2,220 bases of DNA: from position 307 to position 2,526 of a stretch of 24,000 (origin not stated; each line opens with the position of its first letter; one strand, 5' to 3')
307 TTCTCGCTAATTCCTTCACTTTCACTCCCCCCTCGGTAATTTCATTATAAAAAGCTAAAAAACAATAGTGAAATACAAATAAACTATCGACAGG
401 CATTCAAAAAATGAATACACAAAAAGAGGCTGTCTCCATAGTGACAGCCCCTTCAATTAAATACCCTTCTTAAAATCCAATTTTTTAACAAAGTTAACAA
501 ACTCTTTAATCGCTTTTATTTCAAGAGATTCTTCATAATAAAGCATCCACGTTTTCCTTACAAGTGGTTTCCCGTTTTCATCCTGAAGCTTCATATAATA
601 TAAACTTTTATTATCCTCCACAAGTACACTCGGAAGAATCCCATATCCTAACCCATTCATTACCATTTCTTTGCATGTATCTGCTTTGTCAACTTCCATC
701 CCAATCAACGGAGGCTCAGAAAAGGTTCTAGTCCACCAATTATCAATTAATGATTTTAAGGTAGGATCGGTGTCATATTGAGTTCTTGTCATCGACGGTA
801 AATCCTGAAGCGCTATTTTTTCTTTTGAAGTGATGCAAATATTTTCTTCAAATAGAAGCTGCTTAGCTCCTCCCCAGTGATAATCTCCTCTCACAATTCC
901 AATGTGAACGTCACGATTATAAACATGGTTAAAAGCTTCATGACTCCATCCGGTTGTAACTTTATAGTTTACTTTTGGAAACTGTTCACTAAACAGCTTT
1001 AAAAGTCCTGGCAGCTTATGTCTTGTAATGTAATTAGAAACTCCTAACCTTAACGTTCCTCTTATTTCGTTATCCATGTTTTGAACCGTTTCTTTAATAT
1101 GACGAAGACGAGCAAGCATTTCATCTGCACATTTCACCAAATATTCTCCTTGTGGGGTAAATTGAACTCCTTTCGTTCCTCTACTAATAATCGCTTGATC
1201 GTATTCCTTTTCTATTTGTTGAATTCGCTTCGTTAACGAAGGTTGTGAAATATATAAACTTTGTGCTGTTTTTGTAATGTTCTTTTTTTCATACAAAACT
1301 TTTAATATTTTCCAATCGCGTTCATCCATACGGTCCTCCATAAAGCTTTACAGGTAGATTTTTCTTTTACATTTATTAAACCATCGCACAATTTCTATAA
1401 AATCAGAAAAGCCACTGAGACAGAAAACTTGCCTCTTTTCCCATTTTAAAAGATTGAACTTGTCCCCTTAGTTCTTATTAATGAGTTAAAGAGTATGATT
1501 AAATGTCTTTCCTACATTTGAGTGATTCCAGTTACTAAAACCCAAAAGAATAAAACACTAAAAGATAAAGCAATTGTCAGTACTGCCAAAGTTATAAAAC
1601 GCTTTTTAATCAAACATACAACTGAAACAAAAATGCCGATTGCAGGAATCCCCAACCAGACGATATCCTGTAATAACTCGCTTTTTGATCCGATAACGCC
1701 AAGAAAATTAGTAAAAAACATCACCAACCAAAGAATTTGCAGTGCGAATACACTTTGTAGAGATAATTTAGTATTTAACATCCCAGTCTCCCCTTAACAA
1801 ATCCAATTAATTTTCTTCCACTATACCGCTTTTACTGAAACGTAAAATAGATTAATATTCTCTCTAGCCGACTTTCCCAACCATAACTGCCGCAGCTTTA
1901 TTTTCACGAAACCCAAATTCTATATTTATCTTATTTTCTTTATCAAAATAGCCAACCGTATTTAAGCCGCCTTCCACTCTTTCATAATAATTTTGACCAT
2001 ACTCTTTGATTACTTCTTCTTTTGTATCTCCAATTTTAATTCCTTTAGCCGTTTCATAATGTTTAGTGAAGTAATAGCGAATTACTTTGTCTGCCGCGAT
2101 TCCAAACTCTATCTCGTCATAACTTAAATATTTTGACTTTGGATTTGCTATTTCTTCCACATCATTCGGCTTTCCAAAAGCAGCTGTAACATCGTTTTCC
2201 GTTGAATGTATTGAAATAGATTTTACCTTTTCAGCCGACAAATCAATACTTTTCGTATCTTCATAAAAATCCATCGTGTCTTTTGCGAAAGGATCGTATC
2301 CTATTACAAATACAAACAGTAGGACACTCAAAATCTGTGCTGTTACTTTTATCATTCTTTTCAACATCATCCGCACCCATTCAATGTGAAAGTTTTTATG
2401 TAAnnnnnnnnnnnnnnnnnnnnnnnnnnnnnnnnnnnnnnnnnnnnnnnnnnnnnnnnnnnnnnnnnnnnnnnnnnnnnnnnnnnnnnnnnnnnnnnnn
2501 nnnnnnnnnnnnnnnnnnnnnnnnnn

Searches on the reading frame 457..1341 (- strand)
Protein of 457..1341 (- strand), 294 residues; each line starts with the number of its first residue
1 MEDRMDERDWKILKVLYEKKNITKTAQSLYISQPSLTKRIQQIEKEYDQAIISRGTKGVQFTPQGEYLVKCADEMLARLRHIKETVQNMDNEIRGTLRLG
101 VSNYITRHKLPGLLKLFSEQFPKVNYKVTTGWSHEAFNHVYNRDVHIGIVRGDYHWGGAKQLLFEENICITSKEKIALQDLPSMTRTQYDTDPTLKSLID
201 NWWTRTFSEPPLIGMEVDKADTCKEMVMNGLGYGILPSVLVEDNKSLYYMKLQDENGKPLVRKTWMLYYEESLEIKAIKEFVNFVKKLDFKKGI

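Call 12: search_protein_families(library=pfam, proteins=[window:457-1341:-], max_evalue=0.001)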
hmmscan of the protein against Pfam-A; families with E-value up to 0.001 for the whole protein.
window:457-1341:- (294 aa): 4 families
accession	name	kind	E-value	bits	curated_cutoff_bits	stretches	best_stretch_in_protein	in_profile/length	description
PF03466.25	LysR_substrate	-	8.3e-30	104.2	28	1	92-287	3-206/209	LysR substrate binding domain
PF00126.33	HTH_1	-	2.2e-13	50.4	26.6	1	8-66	2-60/60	Bacterial regulatory helix-turn-helix protein, lysR family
PF13556.12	HTH_30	-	0.00079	19.6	27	0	16-45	8-38/59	PucR C-terminal helix-turn-helix domain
PF05043.19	Mga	-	0.0008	20.4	21.1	0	11-46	20-57/87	Mga helix-turn-helix domain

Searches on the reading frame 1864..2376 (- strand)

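Call 12: search_protein_families(library=pfam, proteins=[window:1864-2376:-], max_evalue=0.001)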
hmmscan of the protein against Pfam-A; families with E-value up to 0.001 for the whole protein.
window:1864-2376:- (170 aa): 1 family
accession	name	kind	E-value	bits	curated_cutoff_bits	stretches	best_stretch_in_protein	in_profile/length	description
PF14172.12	DUF4309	-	0.00086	19.6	25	0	56-160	20-122/133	Domain of unknown function (DUF4309)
